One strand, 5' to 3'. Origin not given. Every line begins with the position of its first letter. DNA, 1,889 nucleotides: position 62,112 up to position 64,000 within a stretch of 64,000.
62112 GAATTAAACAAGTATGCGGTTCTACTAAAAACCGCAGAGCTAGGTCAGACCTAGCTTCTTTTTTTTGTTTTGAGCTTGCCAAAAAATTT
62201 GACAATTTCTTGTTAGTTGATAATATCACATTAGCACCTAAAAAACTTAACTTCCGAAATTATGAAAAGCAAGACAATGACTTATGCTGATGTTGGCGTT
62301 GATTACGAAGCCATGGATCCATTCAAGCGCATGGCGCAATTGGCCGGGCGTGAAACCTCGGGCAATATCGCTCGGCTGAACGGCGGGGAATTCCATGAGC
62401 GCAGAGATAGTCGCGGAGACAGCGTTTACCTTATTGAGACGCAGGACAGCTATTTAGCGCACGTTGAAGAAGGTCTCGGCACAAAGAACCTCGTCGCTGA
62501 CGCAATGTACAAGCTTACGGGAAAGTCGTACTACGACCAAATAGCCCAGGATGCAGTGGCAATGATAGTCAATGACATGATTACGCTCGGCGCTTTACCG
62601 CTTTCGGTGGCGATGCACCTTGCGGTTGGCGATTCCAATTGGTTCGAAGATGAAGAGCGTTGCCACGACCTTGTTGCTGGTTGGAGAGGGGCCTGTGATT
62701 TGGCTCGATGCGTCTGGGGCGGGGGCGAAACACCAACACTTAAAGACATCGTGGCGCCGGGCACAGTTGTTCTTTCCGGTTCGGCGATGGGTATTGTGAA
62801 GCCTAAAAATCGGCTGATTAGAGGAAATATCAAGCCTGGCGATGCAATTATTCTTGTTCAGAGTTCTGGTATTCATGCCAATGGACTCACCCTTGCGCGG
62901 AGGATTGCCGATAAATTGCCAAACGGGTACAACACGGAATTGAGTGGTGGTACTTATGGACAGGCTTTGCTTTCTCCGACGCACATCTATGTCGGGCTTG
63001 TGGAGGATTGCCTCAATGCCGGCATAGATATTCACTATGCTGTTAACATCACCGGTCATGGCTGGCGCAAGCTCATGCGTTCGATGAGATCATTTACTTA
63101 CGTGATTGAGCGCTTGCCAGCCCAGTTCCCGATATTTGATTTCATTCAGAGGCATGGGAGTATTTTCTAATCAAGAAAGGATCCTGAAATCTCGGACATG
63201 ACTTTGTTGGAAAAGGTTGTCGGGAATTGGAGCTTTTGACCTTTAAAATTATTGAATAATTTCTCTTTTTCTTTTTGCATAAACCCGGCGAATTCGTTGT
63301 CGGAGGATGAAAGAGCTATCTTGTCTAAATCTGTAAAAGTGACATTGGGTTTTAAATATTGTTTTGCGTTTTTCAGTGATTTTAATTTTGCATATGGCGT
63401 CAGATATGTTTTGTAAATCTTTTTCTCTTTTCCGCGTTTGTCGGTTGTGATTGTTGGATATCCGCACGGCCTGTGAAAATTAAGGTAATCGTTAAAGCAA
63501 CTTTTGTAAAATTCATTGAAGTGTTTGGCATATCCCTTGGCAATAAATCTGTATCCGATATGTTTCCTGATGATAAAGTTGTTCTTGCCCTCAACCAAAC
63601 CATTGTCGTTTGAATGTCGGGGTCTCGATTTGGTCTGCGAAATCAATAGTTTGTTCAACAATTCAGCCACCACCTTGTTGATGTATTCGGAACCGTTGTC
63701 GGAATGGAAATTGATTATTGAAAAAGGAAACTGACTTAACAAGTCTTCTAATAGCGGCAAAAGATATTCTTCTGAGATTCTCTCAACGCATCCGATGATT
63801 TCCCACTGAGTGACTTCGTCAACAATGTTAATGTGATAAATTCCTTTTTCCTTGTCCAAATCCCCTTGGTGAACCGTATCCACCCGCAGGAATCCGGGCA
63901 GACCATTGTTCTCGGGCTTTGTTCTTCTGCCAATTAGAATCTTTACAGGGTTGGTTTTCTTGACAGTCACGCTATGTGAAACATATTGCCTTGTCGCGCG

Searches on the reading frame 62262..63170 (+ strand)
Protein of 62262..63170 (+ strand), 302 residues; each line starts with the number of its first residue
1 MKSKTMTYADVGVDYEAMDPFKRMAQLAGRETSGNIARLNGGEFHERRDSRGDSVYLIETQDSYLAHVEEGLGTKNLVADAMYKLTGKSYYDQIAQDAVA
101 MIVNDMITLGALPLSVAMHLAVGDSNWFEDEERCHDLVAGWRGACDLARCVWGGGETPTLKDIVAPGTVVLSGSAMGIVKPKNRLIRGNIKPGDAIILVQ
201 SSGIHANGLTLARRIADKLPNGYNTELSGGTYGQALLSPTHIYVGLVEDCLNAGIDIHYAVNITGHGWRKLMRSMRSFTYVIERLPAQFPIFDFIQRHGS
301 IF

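Call 7: search_protein_families(library=pfam, proteins=[window:62262-63170:+], max_evalue=0.01)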
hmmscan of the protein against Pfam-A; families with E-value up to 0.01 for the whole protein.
window:62262-63170:+ (302 aa): 2 families
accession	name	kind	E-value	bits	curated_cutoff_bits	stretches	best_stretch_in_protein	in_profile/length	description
PF00586.29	AIRS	-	1.3e-11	45.4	24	1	71-179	21-112/112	AIR synthase related protein, N-terminal domain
PF02769.27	AIRS_C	-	5.2e-06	27.2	23.1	1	191-268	1-72/156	AIR synthase related protein, C-terminal domain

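Call 73: find_encoding_contigs(protein=window:62262-63170:+, flank=8000, max_places=10)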
Protein window:62262-63170:+ (302 aa): 2 contigs read that carry it; 2 places shown.
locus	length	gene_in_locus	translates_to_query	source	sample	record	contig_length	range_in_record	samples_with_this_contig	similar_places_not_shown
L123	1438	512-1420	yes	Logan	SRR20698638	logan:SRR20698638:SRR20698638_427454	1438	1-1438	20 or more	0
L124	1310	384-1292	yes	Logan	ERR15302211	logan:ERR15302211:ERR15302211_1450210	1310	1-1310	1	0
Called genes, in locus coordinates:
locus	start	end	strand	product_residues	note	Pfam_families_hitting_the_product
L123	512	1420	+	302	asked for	PF00586:AIRS, PF02769:AIRS_C (weak)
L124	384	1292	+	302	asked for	PF00586:AIRS, PF02769:AIRS_C (weak)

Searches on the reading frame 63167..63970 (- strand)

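Call 7: search_protein_families(library=pfam, proteins=[window:63167-63970:-], max_evalue=0.01)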
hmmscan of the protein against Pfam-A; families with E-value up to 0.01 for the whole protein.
window:63167-63970:- (267 aa): 1 family
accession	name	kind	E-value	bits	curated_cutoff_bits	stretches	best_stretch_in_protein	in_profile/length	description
PF00665.32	rve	-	9.9e-09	35.8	32.6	1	29-119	9-101/102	Integrase core domain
